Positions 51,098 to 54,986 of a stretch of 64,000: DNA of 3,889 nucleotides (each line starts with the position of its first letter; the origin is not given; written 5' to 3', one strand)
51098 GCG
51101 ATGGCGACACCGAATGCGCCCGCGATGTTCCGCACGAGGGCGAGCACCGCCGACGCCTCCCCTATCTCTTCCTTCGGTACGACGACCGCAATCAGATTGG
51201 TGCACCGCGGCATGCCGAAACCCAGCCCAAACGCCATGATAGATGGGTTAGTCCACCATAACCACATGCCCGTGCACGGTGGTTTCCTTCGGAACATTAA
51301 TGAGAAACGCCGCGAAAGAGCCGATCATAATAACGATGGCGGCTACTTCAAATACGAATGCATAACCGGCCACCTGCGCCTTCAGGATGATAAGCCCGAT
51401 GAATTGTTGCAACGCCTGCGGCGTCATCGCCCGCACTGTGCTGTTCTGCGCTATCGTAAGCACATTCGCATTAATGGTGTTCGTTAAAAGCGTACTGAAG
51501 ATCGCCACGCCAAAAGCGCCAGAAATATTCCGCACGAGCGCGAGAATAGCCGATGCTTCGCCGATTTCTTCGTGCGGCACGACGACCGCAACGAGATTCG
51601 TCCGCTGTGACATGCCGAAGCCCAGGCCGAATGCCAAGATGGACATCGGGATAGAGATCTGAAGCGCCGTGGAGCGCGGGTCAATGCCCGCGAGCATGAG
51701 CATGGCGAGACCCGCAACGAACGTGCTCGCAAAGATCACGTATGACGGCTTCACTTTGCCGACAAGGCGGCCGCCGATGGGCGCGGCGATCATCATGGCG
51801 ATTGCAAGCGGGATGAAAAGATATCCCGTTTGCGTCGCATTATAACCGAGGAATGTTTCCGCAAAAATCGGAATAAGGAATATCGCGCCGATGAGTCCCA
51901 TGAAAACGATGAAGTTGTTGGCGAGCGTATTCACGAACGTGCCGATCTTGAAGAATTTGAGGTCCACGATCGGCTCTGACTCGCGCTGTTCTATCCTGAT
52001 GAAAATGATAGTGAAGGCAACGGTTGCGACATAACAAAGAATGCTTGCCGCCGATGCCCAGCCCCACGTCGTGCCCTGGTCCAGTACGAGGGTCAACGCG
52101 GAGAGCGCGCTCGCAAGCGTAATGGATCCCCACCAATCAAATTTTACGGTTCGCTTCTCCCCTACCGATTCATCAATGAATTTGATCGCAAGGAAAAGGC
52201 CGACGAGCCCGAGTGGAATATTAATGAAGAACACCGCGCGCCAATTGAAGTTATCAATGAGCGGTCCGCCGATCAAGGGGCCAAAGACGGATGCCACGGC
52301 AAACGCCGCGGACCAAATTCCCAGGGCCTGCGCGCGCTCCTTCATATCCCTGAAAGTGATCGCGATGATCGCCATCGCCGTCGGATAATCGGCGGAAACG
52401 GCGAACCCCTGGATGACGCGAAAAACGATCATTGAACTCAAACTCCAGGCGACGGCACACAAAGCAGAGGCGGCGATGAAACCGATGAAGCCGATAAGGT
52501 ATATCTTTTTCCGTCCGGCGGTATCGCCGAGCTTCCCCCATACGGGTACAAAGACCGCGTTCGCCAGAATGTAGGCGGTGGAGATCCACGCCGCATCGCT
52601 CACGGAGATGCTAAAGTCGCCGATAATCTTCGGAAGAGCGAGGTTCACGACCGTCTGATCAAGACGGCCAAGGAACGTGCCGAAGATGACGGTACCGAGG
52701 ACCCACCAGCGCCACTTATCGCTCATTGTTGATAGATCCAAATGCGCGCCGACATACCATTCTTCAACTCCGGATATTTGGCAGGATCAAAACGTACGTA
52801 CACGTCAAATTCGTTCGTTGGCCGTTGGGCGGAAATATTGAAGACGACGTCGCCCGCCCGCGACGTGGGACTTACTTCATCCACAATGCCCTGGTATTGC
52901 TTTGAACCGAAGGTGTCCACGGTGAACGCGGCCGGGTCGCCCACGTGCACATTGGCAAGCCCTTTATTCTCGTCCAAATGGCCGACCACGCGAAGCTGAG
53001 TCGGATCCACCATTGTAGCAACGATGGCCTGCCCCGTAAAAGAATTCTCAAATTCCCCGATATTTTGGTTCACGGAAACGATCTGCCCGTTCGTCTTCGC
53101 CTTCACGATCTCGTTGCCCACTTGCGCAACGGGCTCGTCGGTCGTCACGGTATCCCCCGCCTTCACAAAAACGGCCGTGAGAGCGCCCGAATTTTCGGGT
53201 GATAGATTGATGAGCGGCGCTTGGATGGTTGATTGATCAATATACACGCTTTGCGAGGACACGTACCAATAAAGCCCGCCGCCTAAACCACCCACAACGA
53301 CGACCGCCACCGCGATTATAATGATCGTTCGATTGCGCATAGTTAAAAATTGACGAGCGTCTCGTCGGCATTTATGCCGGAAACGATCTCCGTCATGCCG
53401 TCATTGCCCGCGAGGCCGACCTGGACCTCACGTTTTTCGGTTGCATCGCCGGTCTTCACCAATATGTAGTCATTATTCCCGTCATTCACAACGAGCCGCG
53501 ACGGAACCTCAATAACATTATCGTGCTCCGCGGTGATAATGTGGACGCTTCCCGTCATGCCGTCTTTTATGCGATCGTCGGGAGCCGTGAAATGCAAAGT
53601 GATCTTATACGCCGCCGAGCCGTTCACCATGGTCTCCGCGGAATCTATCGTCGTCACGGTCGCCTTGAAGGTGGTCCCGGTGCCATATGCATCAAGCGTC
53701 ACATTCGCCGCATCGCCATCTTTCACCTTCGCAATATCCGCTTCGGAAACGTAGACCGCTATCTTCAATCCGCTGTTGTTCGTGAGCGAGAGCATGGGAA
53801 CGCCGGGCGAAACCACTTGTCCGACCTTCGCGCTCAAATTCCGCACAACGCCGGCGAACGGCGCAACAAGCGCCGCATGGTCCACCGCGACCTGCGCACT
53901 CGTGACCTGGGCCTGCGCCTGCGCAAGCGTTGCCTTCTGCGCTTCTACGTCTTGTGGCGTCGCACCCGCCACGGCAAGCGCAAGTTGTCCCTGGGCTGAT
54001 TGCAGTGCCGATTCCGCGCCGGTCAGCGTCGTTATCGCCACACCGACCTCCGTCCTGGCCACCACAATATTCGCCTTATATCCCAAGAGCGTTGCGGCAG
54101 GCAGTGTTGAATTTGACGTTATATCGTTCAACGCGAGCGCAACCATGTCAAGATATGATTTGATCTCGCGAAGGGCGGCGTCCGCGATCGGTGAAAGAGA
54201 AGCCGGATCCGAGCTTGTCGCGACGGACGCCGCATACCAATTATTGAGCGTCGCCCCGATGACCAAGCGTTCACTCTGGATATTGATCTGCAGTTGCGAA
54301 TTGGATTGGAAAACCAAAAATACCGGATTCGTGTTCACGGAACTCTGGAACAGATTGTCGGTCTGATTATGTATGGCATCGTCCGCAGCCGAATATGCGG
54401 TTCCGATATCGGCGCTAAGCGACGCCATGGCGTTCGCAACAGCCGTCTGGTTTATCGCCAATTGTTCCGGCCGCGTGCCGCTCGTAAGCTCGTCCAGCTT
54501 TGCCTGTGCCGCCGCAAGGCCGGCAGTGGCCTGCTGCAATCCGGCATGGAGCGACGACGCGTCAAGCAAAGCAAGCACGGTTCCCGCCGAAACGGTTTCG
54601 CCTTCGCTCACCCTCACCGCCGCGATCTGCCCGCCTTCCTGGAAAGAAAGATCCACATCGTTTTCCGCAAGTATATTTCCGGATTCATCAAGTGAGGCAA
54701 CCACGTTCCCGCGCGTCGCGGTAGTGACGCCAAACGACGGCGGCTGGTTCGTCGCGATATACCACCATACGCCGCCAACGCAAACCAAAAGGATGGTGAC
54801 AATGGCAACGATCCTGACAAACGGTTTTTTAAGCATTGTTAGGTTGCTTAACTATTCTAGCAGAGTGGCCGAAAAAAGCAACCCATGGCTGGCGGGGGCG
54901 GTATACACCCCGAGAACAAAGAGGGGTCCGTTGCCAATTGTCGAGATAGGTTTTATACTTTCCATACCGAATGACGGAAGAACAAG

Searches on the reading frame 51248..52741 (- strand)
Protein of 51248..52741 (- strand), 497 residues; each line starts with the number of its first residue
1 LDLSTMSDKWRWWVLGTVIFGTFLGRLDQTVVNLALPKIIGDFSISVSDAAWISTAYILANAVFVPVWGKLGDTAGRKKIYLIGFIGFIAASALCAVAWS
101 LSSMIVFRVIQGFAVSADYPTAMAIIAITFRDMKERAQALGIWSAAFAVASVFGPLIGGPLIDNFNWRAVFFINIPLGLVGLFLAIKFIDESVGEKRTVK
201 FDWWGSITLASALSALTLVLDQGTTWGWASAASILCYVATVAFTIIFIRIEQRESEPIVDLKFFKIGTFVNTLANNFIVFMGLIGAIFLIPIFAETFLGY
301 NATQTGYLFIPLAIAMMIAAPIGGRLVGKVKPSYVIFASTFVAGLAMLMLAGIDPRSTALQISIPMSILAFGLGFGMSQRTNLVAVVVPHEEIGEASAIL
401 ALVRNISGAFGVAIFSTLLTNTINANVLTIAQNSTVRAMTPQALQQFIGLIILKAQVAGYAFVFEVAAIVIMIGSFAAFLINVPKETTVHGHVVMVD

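Call 61: search_protein_families(library=pfam, proteins=[window:51248-52741:-], max_evalue=0.00001)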
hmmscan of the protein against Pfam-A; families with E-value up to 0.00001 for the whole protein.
window:51248-52741:- (497 aa): 2 families
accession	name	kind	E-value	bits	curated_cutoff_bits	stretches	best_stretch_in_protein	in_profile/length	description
PF07690.21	MFS_1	-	4.8e-55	187.3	33.4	1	19-411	2-346/347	Major Facilitator Superfamily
PF00083.30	Sugar_tr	-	1.1e-06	28.3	22.3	1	46-192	44-194/452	Sugar (and other) transporter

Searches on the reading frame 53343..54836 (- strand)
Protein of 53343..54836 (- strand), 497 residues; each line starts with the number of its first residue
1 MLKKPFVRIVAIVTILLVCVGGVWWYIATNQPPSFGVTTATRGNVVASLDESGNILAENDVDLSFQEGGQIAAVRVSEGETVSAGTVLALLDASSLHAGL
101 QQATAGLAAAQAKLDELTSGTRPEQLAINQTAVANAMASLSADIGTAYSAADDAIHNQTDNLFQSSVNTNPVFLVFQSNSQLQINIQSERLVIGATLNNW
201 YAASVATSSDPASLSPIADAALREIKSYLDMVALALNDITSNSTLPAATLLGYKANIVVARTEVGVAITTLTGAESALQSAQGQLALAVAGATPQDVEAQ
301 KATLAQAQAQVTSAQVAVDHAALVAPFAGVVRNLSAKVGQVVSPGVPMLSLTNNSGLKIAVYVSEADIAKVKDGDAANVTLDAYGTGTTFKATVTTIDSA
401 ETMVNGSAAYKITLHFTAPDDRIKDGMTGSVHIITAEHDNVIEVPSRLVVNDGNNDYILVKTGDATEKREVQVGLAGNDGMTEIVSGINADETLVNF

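Call 61: search_protein_families(library=pfam, proteins=[window:53343-54836:-], max_evalue=0.00001)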
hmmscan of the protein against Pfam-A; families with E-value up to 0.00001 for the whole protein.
window:53343-54836:- (497 aa): 3 families
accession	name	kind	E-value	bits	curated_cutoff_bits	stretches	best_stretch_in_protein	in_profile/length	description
PF13437.12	HlyD_3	-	2.2e-17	64.1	22.2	1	323-419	2-96/106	HlyD family secretion protein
PF16576.10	HlyD_D23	-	7.1e-14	52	30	1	278-427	56-212/214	Barrel-sandwich domain of CusB or HlyD membrane-fusion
PF00364.28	Biotin_lipoyl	-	2.3e-06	27.7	22.1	0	62-90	44-72/73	Biotin-requiring enzyme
